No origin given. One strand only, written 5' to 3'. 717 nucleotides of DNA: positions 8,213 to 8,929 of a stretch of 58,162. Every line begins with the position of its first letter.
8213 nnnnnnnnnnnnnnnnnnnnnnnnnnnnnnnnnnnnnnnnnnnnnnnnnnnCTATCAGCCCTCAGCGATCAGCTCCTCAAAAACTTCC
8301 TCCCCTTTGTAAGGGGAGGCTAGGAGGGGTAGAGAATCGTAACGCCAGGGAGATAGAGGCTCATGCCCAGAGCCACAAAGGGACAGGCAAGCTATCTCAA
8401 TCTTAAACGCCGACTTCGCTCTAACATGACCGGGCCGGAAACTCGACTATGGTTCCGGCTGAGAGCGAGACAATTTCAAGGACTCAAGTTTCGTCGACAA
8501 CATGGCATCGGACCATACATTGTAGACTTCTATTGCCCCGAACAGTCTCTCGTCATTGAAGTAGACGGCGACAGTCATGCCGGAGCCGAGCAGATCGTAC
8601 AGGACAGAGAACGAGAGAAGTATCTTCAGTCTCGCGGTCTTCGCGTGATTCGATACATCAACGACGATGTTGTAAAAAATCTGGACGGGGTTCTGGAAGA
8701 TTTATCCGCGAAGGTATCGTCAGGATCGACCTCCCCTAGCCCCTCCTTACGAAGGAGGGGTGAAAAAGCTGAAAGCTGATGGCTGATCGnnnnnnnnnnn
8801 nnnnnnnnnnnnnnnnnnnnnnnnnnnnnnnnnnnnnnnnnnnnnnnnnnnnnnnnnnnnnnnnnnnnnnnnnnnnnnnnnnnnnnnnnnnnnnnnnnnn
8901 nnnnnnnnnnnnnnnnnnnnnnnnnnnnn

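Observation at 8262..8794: DUF559 endonuclease-fold gene nested inside two concentric inverted repeats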

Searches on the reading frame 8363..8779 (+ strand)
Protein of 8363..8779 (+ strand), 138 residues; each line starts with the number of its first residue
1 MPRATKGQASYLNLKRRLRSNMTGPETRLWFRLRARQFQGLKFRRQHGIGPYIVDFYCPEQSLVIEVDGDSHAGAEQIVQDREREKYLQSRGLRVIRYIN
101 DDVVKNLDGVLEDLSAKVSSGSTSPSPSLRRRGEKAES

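Call 4: search_protein_families(library=pfam, proteins=[window:8363-8779:+], max_evalue=0.01)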
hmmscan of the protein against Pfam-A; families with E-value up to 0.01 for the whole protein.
window:8363-8779:+ (138 aa): 2 families
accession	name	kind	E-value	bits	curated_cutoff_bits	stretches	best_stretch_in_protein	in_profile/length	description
PF04480.18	DUF559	-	6.5e-33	113.3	20.6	1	14-117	6-107/109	Protein of unknown function (DUF559)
PF18741.7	MTES_1575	-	2.5e-09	37.5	38.2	1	39-117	12-95/96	REase_MTES_1575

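Call 11: find_homologous_proteins(query=window:8363-8779:+)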
Query window:8363-8779:+ (138 aa): 1235 proteins with E <= 0.001 among 1255 candidates; the best 120 are listed.
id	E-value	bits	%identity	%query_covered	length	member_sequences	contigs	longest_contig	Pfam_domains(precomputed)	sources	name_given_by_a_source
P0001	2.3e-82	291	100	96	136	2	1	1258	PF04480.19,PF18741.8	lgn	-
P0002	3.0e-77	275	91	100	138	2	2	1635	PF04480.19,PF18741.8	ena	-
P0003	1.1e-75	270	89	100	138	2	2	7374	PF04480.19,PF18741.8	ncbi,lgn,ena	-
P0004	1.1e-74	267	86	100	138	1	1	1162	PF04480.19,PF18741.8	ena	-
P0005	1.2e-74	266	87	100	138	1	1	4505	PF04480.19,PF18741.8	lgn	-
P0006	4.9e-74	264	86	100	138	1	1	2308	PF04480.19,PF18741.8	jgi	jgi:very-short-patch-repair endonuclease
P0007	4.2e-73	261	85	100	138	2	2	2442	PF04480.19,PF18741.8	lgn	-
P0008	4.3e-73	261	86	100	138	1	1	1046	PF04480.19,PF18741.8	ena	-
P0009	7.5e-72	257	85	100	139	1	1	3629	PF04480.19,PF18741.8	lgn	-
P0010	1.6e-71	256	84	99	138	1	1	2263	PF04480.19,PF18741.8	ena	-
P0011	4.9e-71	255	84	99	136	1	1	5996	PF04480.19,PF18741.8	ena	-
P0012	7.8e-71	254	83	100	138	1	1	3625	PF04480.19,PF18741.8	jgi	-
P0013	1.4e-70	253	83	99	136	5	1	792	PF04480.19,PF18741.8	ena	-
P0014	2.0e-70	253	83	100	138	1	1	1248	PF04480.19,PF18741.8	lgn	-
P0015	2.7e-70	252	83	100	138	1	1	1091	PF04480.19,PF18741.8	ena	-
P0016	3.8e-70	252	86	99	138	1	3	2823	PF04480.19,PF18741.8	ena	-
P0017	5.5e-70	251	83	100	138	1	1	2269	PF04480.19,PF18741.8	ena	-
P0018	5.6e-70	251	81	99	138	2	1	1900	PF04480.19,PF18741.8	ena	-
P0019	9.2e-70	251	83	100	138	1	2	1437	PF04480.19,PF18741.8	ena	-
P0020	2.1e-69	249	81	100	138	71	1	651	PF04480.19,PF18741.8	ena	-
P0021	2.3e-69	249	83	99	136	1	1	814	PF04480.19,PF18741.8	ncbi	-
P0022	2.4e-69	249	81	99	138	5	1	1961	PF04480.19,PF18741.8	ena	-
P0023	2.5e-69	249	81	100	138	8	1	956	PF04480.19,PF18741.8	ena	-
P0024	2.5e-69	249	82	99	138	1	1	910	PF04480.19,PF18741.8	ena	-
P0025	2.7e-69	249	83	99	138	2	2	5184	PF04480.19,PF18741.8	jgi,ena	jgi:very-short-patch-repair endonuclease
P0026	3.4e-69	249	81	99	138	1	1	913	PF04480.19,PF18741.8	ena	-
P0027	4.2e-69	248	82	100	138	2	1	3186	PF04480.19,PF18741.8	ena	-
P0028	4.8e-69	248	83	100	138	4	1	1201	PF04480.19,PF18741.8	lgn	-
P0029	6.7e-69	248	81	100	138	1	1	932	PF04480.19,PF18741.8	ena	-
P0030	7.1e-69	248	80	100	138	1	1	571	PF04480.19,PF18741.8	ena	-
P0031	7.7e-69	248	81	98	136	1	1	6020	PF04480.19,PF18741.8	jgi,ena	-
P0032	8.5e-69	247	82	100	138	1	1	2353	PF04480.19,PF18741.8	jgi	-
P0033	2.3e-68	246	81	100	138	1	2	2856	PF04480.19,PF18741.8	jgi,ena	-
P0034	2.6e-68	246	80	100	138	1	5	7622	PF04480.19,PF18741.8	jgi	jgi:very-short-patch-repair endonuclease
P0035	2.8e-68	246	81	100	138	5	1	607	PF04480.19,PF18741.8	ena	-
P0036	3.2e-68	246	81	99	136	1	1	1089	PF04480.19,PF18741.8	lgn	-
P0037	3.3e-68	246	81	98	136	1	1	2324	PF04480.19,PF18741.8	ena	-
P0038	4.1e-68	245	80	100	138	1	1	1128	PF04480.19,PF18741.8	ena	-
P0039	4.6e-68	245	80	99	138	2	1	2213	PF04480.19,PF18741.8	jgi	jgi:very-short-patch-repair endonuclease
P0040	7.9e-68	244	81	100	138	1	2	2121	PF04480.19,PF18741.8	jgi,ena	-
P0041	8.2e-68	244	80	99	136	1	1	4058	PF04480.19,PF18741.8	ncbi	-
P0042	8.9e-68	244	81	99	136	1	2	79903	PF04480.19,PF18741.8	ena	-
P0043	1.3e-67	244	84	92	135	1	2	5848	PF04480.19,PF18741.8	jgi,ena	jgi:very-short-patch-repair endonuclease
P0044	2.1e-67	243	79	100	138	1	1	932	PF04480.19,PF18741.8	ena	-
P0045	2.5e-67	243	80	100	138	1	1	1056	PF04480.19,PF18741.8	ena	-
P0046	2.8e-67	243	80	100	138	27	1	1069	PF04480.19,PF18741.8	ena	-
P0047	2.9e-67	242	80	99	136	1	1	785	PF04480.19,PF18741.8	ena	-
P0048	3.3e-67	242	80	99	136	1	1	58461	PF04480.19,PF18741.8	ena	-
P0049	3.9e-67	242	80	99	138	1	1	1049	PF04480.19,PF18741.8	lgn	-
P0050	4.0e-67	242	80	99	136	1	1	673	PF04480.19,PF18741.8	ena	-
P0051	4.1e-67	242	80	100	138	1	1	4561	PF04480.19,PF18741.8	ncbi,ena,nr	ncbi:MAG TPA: endonuclease domain-containing protein [Nitrospiraceae bacterium]|nr:endonuclease doma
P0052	4.4e-67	242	80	100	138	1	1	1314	PF04480.19,PF18741.8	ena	-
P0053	5.8e-67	242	79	99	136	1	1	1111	PF04480.19,PF18741.8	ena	-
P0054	6.6e-67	241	80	99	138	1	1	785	PF04480.19,PF18741.8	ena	-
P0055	6.9e-67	241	78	100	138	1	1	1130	PF04480.19,PF18741.8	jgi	-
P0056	7.7e-67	241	79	98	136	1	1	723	PF04480.19,PF18741.8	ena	-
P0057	7.8e-67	241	80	100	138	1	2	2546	PF04480.19,PF18741.8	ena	-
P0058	9.1e-67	241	79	99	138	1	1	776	PF04480.19,PF18741.8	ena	-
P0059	9.3e-67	241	78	100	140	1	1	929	PF04480.19,PF18741.8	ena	-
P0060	9.6e-67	241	78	100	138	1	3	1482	PF04480.19,PF18741.8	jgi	jgi:very-short-patch-repair endonuclease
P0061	9.9e-67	241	79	99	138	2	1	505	PF04480.19,PF18741.8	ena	-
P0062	1.0e-66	241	80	100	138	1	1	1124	PF04480.19,PF18741.8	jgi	jgi:very-short-patch-repair endonuclease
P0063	1.2e-66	241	79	99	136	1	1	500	PF04480.19,PF18741.8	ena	-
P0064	1.5e-66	240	80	100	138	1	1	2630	PF04480.19,PF18741.8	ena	-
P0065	1.5e-66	240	79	100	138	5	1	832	PF04480.19,PF18741.8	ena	-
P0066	1.6e-66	240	79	99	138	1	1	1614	PF04480.19,PF18741.8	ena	-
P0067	1.7e-66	240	78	100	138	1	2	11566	PF04480.19,PF18741.8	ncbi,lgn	-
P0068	1.7e-66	240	79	99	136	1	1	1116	PF04480.19,PF18741.8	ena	-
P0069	1.8e-66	240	79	99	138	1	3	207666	PF04480.19,PF18741.8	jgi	-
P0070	2.1e-66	240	82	96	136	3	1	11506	PF04480.19,PF18741.8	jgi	jgi:very-short-patch-repair endonuclease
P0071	2.2e-66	240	80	99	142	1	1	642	PF04480.19,PF18741.8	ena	-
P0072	2.5e-66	239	80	99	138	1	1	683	PF04480.19,PF18741.8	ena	-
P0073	2.6e-66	239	79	99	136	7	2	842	PF04480.19,PF18741.8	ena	-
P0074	2.9e-66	239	79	100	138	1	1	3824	PF04480.19,PF18741.8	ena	-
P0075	3.3e-66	239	78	100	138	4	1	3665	PF04480.19,PF18741.8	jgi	-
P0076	3.4e-66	239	79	99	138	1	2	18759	PF04480.19,PF18741.8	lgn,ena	-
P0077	3.4e-66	239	80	99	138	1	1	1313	PF04480.19,PF18741.8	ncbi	-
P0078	3.9e-66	239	79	100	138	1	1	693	PF04480.19,PF18741.8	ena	-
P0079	3.9e-66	239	79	100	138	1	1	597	PF04480.19,PF18741.8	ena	-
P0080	4.7e-66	239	80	98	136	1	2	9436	PF04480.19,PF18741.8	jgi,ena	-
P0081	5.4e-66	238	79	100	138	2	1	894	PF04480.19,PF18741.8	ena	-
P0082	6.7e-66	238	79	99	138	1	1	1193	PF04480.19,PF18741.8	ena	-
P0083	7.0e-66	238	79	99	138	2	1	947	PF04480.19,PF18741.8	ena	-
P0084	7.3e-66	238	79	100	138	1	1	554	PF04480.19,PF18741.8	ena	-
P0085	8.1e-66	238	78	99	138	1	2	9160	PF04480.19,PF18741.8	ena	-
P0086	9.6e-66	238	77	99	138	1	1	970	PF04480.19,PF18741.8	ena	-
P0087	1.0e-65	238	79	99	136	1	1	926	PF04480.19,PF18741.8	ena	-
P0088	1.2e-65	237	78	99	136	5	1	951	PF04480.19,PF18741.8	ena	-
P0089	1.3e-65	237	77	99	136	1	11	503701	PF04480.19,PF18741.8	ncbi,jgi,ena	jgi:very-short-patch-repair endonuclease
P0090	1.3e-65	237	76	100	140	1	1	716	PF04480.19,PF18741.8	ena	-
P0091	1.3e-65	237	77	100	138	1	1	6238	PF04480.19,PF18741.8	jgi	jgi:very-short-patch-repair endonuclease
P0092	1.4e-65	237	78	100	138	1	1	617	PF04480.19,PF18741.8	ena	-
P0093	1.5e-65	237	79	99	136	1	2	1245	PF04480.19,PF18741.8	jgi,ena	jgi:very-short-patch-repair endonuclease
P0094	1.5e-65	237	79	99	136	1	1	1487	PF04480.19,PF18741.8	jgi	jgi:very-short-patch-repair endonuclease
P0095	2.1e-65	236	78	99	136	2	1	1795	PF04480.19,PF18741.8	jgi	jgi:very-short-patch-repair endonuclease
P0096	2.3e-65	236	77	99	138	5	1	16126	PF04480.19,PF18741.8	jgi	-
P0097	2.6e-65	236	78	100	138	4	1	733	PF04480.19,PF18741.8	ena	-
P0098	2.6e-65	236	78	100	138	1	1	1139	PF04480.19,PF18741.8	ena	-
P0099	2.8e-65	236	79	99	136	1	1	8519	PF04480.19,PF18741.8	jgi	jgi:very-short-patch-repair endonuclease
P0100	3.0e-65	236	79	100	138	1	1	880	PF04480.19,PF18741.8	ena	-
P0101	3.9e-65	236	78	99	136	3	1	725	PF04480.19,PF18741.8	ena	-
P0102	4.4e-65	235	77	99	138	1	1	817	PF04480.19,PF18741.8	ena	-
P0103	4.6e-65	235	76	100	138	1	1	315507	PF04480.19,PF18741.8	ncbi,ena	-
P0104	5.9e-65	235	79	100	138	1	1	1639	PF04480.19,PF18741.8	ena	-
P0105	6.5e-65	235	78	99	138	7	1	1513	PF04480.19,PF18741.8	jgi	jgi:very-short-patch-repair endonuclease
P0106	9.3e-65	234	78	100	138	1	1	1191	PF04480.19,PF18741.8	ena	-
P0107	1.0e-64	234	77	99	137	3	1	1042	PF04480.19,PF18741.8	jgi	jgi:very-short-patch-repair endonuclease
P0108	1.1e-64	234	78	99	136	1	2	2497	PF04480.19,PF18741.8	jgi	jgi:very-short-patch-repair endonuclease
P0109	1.2e-64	234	80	96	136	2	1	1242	PF04480.19,PF18741.8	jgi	jgi:very-short-patch-repair endonuclease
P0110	1.4e-64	234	78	100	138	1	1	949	PF04480.19,PF18741.8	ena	-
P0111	1.4e-64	234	78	100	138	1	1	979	PF04480.19,PF18741.8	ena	-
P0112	1.5e-64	234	80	93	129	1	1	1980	PF04480.19,PF18741.8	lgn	-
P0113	2.0e-64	233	79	99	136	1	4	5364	PF04480.19,PF18741.8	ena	-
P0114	2.0e-64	233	77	99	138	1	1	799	PF04480.19,PF18741.8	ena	-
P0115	2.5e-64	233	78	100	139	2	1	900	PF04480.19,PF18741.8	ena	-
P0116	2.8e-64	233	77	99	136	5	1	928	PF04480.19,PF18741.8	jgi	jgi:very-short-patch-repair endonuclease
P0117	2.8e-64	233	77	99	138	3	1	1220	PF04480.19,PF18741.8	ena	-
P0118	3.3e-64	233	77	100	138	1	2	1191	PF04480.19,PF18741.8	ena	-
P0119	4.0e-64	232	76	99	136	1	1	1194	PF04480.19,PF18741.8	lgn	-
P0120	4.4e-64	232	78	99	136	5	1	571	PF04480.19,PF18741.8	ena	-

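Call 12: find_encoding_contigs(protein=P0089, flank=4000, max_places=10)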
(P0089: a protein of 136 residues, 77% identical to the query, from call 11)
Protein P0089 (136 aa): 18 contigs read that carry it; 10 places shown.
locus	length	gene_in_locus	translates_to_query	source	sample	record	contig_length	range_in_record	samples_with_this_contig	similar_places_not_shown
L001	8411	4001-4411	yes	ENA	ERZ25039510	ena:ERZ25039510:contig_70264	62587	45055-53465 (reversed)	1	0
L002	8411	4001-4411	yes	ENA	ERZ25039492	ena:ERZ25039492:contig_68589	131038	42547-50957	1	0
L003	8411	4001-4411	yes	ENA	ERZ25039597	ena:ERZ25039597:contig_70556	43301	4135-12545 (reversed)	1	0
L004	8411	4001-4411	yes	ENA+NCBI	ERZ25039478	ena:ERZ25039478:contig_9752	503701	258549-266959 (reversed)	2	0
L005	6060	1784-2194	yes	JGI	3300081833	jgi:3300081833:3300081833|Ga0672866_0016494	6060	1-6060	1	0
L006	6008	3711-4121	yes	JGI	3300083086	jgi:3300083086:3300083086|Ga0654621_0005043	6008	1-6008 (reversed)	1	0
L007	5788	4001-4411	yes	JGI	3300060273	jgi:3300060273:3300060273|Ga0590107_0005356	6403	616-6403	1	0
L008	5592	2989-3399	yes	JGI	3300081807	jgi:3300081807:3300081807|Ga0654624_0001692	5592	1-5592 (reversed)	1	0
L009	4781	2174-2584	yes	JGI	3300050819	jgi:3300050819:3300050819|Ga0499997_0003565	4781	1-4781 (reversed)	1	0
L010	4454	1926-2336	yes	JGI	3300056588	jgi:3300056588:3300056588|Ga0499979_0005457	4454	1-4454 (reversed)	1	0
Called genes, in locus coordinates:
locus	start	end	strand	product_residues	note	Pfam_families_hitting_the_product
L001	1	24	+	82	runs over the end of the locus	PF06114:Peptidase_M78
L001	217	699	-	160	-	PF01878:EVE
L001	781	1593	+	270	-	PF02698:DUF218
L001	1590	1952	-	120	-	-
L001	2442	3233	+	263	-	PF03692:CxxCxxCC (weak)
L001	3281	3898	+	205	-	PF00702:Hydrolase, PF12710:HAD (weak)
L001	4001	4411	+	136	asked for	PF04480:DUF559, PF18741:MTES_1575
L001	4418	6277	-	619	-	PF00270:DEAD, PF04851:ResIII (weak), PF00271:Helicase_C, PF16124:RecQ_Zn_bind, PF09382:RQC, PF00570:HRDC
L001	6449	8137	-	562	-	PF13372:Alginate_exp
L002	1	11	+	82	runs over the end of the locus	PF06114:Peptidase_M78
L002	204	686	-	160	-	PF01878:EVE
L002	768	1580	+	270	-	PF02698:DUF218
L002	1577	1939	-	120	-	-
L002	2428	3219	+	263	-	PF03692:CxxCxxCC (weak)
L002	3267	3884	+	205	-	PF00702:Hydrolase, PF12710:HAD (weak)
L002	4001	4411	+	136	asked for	PF04480:DUF559, PF18741:MTES_1575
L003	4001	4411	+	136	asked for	PF04480:DUF559, PF18741:MTES_1575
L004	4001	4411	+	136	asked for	PF04480:DUF559, PF18741:MTES_1575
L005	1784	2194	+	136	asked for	PF04480:DUF559, PF18741:MTES_1575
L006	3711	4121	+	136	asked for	PF04480:DUF559, PF18741:MTES_1575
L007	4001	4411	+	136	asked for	PF04480:DUF559, PF18741:MTES_1575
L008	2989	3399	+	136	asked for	PF04480:DUF559, PF18741:MTES_1575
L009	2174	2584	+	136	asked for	PF04480:DUF559, PF18741:MTES_1575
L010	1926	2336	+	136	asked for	PF04480:DUF559, PF18741:MTES_1575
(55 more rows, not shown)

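Call 13: find_encoding_contigs(protein=P0103, flank=4000, max_places=4)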
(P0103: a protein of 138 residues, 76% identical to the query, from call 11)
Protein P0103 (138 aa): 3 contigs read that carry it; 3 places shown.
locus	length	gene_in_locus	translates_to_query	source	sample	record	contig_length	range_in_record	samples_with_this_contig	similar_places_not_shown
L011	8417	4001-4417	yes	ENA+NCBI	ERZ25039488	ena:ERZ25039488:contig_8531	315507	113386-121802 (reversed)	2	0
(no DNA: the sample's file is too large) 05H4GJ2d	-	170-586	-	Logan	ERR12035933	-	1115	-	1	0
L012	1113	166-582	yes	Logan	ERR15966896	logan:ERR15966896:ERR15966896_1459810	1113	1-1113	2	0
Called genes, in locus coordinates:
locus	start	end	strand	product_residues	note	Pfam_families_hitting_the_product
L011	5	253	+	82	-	PF06114:Peptidase_M78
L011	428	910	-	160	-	PF01878:EVE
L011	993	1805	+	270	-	PF02698:DUF218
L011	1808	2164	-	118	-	-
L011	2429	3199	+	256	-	PF03692:CxxCxxCC (faint)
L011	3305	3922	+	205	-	PF00702:Hydrolase, PF06888:Put_Phosphatase (weak), PF12710:HAD (weak)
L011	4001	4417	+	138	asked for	PF04480:DUF559, PF18741:MTES_1575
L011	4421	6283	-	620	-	PF00270:DEAD, PF04851:ResIII (weak), PF00271:Helicase_C, PF16124:RecQ_Zn_bind, PF09382:RQC, PF00570:HRDC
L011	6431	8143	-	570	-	PF13372:Alginate_exp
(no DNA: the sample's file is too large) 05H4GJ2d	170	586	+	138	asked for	PF04480:DUF559, PF18741:MTES_1575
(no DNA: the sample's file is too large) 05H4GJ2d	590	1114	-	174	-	?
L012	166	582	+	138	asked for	PF04480:DUF559, PF18741:MTES_1575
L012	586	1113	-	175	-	?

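Call 14: find_encoding_contigs(protein=P0069, flank=4000, max_places=4)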
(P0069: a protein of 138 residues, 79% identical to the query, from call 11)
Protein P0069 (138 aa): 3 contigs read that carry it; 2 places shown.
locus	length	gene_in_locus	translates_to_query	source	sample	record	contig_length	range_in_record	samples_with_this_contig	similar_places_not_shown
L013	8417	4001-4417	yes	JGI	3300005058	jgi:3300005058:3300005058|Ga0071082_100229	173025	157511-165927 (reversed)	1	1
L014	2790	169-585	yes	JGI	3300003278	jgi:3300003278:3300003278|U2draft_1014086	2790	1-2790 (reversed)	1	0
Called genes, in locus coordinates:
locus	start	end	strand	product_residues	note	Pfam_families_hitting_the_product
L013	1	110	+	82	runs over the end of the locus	PF06114:Peptidase_M78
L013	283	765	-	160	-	PF01878:EVE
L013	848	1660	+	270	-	PF02698:DUF218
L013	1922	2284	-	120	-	-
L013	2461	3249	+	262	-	PF03692:CxxCxxCC (faint)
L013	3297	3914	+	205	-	PF00702:Hydrolase (weak), PF12710:HAD (weak)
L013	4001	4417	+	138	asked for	PF04480:DUF559, PF18741:MTES_1575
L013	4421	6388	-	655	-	PF00270:DEAD, PF04851:ResIII (weak), PF00271:Helicase_C, PF16124:RecQ_Zn_bind, PF09382:RQC, PF00570:HRDC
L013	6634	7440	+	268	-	PF00857:Isochorismatase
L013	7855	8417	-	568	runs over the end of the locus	PF13372:Alginate_exp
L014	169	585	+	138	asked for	PF04480:DUF559, PF18741:MTES_1575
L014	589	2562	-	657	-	PF00270:DEAD, PF04851:ResIII (weak), PF00271:Helicase_C, PF16124:RecQ_Zn_bind, PF09382:RQC, PF00570:HRDC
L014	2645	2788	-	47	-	?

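Call 26: search_protein_representatives(protein=window:8363-8779:+)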
Query: 138 residues. Proteins with E-value up to 0.001 (for the whole library): 27076; up to 1e-10: 12900; up to 1e-30: 21. The best 150 are listed.
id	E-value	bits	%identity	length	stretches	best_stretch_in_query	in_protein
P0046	8.9e-68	242.5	80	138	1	1-138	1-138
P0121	8.0e-59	213.5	71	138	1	1-137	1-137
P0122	6.7e-46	171.7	36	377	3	15-116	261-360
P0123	1.3e-44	167.5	61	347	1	3-134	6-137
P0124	4.3e-40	152.9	54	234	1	3-135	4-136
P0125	5.3e-40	152.6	59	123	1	3-116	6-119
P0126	2.8e-37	143.8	42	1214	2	11-134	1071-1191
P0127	7.4e-37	142.5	55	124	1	5-118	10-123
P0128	7.8e-37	142.4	70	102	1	39-135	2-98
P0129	9.6e-37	142.1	61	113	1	22-129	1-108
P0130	1.9e-34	134.6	58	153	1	14-119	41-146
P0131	2.6e-34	134.2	44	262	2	16-116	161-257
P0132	6.4e-34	133.0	64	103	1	41-134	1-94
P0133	8.1e-34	132.6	56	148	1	3-114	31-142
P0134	5.2e-33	130.0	41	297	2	12-116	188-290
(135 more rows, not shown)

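Call 39: find_related_loci(query=A3, collection=viral_contigs, flank=1500)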
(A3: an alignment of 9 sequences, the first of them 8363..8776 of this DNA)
Query A3 (138 aa) in viral_contigs; peptide patterns used: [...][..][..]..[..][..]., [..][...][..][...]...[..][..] (x = any residue, [..] = any of these).
75 stretches matched a pattern; 6 encode a relative of the query (tblastn E <= 1e-3); 6 distinct loci.
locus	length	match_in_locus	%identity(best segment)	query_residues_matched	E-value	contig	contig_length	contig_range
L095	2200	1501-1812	49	16-121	6e-30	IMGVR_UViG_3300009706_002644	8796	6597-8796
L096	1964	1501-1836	37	11-125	2e-22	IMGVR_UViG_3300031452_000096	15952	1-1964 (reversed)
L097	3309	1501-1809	41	13-118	9e-22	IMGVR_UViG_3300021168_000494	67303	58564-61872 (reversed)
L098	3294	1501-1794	40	16-114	1e-21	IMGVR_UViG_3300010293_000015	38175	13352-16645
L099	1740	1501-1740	44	16-97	5e-17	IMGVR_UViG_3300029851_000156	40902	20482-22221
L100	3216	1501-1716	42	42-112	3e-14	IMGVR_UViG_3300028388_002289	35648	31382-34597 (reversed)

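Call 40: search_dna_similar(query=window:8363-8776:+, collection=plasmids, mode=protein, max_rows=40, rows=best)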
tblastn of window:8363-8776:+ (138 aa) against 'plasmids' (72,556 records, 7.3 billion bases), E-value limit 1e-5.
Records with a match: 42; places in all: 45; records where one place covers at least 80% of the query: 4.
Best place of each record, by identity: <60% 42.
By first word of the organism name: Azospirillum 8; Deinococcus 5; Sinorhizobium 4; Sphingomonas 3; Pseudomonas 3; Pseudanabaena 2; Synechocystis 2; Picosynechococcus 2; Escherichia 2; Neisseria 2; and 9 more.
By predicted mobility (MOB-suite, as given by PLSDB): non-mobilizable 34; mobilizable 7; conjugative 1.
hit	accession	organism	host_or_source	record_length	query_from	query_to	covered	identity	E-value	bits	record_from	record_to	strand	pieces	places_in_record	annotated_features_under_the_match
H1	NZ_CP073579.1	Photobacterium sp. GJ3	-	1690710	13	112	72%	50.0%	5e-25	105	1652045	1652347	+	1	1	record has no annotation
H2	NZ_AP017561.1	Pseudanabaena sp. ABRG5-3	-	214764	16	111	70%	52.1%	1e-22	99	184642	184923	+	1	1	endonuclease domain-containing protein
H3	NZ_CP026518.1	Deinococcus sp. NW-56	whole organism,water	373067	16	115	72%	49.0%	2e-19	90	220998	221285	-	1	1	DUF559 domain-containing protein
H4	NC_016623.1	Azospirillum lipoferum 4B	-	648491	16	118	75%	46.6%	1e-20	93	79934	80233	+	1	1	DUF559 domain-containing protein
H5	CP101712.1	Synechocystis sp. B12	cell culture,mangrove water from the ...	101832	6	111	77%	45.3%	4e-19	89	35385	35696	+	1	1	endonuclease domain-containing protein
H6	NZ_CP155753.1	Sphingomonas parapaucimobilis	Chinese cabbage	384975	16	114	72%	47.5%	3e-20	92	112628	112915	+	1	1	DUF559 domain-containing protein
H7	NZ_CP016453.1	Sphingobium sp. RAC03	Microbial isolate,Algal phycosphere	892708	4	114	80%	42.3%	2e-20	92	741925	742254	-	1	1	endonuclease domain-containing protein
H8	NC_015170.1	Deinococcus proteolyticus MRP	feces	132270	16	115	72%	46.0%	2e-19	90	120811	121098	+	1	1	endonuclease domain-containing protein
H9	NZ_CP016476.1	Picosynechococcus sp. PCC 7003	cell culture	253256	16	118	75%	44.7%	1e-21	96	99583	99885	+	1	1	endonuclease domain-containing protein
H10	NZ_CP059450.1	Azospirillum brasilense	Prokaryotes,soil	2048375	16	118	75%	44.7%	4e-20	92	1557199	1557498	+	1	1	none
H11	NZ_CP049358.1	Deinococcus wulumuqiensis R12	cell culture,soil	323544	3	115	82%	40.3%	9e-16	79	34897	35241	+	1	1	endonuclease domain-containing protein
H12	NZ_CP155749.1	Sphingomonas parapaucimobilis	Chinese cabbage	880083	16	136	88%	37.3%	1e-14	76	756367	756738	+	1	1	DUF559 domain-containing protein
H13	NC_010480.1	Picosynechococcus sp. PCC 7002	-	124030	16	118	75%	43.7%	5e-21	94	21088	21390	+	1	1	DUF559 domain-containing protein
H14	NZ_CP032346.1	Azospirillum brasilense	soil sample,Agricultural field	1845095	16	118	75%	43.7%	5e-20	92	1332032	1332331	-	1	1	record has no annotation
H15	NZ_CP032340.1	Azospirillum brasilense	soil sample,Agricultural field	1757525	16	118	75%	43.7%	1e-19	91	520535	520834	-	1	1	none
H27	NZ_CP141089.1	Escherichia coli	Homo sapiens,Infected Human Urine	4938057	16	112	70%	43.3%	1e-17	85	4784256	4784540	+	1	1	none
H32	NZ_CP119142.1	Neisseria gonorrhoeae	Homo sapiens,whole organism,synovial ...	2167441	16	114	72%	41.4%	1e-16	82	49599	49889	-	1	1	none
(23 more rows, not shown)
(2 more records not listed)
